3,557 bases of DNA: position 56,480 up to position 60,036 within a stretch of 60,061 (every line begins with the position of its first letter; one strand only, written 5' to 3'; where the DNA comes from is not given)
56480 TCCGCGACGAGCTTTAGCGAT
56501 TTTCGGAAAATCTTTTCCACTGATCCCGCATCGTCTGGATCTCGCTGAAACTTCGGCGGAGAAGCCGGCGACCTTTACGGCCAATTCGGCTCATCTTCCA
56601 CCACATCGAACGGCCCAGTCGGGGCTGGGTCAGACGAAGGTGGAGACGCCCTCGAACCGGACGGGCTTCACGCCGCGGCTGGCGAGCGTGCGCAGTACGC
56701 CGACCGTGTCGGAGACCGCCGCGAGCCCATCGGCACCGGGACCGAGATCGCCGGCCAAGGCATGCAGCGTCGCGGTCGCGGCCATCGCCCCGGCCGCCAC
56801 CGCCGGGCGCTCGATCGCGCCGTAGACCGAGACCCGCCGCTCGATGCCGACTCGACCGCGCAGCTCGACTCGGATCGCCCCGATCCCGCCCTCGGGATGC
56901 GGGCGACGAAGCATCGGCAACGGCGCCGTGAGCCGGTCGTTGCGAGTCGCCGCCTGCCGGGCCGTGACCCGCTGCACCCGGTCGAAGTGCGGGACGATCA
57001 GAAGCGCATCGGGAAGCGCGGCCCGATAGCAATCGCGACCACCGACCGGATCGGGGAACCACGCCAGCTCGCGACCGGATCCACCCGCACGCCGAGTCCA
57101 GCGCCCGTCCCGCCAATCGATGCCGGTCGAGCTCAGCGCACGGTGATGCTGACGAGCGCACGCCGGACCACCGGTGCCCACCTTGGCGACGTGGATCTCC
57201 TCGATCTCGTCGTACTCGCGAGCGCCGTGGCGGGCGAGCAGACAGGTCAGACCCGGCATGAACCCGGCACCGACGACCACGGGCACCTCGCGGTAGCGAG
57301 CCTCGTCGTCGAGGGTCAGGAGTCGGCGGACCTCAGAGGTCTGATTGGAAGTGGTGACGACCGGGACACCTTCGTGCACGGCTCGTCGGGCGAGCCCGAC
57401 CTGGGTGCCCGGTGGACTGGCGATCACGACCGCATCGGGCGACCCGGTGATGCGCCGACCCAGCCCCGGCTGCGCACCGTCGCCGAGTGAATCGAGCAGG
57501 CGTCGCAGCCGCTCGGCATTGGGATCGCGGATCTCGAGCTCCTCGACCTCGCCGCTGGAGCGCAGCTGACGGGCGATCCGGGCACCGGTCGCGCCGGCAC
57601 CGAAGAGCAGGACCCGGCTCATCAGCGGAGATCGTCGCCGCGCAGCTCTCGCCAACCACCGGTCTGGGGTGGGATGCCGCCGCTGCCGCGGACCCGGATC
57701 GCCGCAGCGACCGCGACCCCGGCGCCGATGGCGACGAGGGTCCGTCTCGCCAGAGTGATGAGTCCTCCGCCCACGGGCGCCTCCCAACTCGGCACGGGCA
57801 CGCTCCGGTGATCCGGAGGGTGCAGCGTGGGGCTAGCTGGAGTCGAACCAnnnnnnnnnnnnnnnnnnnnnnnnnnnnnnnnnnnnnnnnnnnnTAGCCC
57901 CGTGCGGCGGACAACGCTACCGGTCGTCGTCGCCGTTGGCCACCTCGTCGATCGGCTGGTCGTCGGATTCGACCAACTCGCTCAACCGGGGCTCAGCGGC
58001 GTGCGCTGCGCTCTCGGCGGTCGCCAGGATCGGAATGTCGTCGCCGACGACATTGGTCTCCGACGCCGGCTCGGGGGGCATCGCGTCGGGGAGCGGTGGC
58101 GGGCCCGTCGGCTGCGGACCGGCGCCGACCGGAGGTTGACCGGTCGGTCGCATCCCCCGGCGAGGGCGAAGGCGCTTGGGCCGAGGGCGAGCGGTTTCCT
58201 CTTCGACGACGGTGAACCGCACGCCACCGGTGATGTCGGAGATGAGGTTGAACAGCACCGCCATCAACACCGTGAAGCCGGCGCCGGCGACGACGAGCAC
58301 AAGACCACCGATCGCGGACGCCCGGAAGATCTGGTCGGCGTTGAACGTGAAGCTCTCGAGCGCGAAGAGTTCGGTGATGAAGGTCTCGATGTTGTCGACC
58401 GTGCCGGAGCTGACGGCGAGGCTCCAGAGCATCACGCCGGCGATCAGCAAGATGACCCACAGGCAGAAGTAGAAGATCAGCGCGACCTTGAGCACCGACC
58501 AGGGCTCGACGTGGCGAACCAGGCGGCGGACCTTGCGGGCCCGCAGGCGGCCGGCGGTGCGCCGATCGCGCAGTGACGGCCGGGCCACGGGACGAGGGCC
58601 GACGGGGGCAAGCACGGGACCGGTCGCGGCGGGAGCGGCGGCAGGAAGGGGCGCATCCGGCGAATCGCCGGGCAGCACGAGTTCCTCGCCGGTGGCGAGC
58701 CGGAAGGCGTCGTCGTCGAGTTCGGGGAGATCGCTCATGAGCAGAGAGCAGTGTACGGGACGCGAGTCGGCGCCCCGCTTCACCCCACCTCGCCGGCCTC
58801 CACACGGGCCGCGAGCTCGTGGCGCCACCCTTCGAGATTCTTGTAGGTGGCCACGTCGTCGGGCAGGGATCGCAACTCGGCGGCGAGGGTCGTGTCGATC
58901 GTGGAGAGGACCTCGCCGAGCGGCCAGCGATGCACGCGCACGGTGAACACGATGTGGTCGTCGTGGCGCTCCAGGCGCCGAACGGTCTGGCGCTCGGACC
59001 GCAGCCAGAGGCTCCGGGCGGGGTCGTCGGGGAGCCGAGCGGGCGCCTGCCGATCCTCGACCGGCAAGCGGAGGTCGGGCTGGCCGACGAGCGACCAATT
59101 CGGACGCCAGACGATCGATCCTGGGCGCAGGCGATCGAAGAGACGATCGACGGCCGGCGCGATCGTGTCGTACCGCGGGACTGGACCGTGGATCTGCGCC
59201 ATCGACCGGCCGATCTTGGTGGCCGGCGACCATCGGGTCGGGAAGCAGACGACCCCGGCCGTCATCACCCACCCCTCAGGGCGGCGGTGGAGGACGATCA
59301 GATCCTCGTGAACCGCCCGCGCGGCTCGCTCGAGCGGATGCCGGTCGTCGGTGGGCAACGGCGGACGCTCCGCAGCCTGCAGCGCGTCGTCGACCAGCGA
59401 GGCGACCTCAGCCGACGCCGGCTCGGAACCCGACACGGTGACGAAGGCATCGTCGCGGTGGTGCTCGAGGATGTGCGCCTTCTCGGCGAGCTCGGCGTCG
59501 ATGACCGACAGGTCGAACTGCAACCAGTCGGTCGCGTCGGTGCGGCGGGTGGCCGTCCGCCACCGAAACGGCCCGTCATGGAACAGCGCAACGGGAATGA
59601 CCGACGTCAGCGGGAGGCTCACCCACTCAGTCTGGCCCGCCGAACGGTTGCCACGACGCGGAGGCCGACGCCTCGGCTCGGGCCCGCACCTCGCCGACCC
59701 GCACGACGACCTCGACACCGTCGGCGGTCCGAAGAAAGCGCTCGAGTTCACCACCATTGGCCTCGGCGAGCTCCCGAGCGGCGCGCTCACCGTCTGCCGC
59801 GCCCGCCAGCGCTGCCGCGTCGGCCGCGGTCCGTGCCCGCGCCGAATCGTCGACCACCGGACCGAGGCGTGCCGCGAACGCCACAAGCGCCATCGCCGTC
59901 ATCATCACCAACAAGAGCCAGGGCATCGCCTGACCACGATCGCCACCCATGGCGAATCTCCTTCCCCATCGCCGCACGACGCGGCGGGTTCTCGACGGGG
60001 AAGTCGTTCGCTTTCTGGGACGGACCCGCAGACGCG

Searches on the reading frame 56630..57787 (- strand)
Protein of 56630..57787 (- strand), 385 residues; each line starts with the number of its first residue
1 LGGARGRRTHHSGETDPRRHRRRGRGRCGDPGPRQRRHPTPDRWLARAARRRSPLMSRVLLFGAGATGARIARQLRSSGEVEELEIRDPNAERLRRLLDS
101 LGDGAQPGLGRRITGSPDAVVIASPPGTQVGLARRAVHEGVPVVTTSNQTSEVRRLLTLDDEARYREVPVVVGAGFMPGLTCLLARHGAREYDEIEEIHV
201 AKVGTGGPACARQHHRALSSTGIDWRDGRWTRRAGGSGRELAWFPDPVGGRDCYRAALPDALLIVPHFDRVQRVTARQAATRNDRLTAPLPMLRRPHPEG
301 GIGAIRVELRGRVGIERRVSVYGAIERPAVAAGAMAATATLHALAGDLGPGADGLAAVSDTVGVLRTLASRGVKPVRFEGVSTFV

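Call 74: search_protein_families(library=pfam, proteins=[window:56630-57787:-], max_evalue=0.001)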
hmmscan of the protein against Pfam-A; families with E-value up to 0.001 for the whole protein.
window:56630-57787:- (385 aa): 2 families
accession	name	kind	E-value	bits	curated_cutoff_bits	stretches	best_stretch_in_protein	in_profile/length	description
PF03435.24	Sacchrp_dh_NADP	-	5.5e-05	24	25.1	1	59-154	1-112/129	Saccharopine dehydrogenase NADP binding domain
PF01408.29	GFO_IDH_MocA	-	0.00043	21.4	24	0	58-145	2-91/120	Oxidoreductase family, NAD-binding Rossmann fold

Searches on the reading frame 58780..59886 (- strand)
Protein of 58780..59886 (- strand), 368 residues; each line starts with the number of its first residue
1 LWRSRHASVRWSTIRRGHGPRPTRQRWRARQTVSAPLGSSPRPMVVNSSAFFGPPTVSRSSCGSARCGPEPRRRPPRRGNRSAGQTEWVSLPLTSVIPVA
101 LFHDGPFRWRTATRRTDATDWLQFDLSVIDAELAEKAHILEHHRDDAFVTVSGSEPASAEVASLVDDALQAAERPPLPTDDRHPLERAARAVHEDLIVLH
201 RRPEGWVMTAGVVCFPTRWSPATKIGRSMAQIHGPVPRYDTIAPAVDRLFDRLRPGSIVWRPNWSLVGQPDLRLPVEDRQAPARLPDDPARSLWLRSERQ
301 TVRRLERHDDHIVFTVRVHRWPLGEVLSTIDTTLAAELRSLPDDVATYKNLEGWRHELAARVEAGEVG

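Call 74: search_protein_families(library=pfam, proteins=[window:58780-59886:-], max_evalue=0.001)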
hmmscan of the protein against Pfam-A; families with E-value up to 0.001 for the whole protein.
window:58780-59886:- (368 aa): 1 family
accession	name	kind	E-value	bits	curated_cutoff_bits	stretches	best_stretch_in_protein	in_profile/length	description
PF11927.14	HODM_asu-like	-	3e-48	165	25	1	177-358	85-272/273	Haem-dependent oxidative N-demethylase, alpha subunit-like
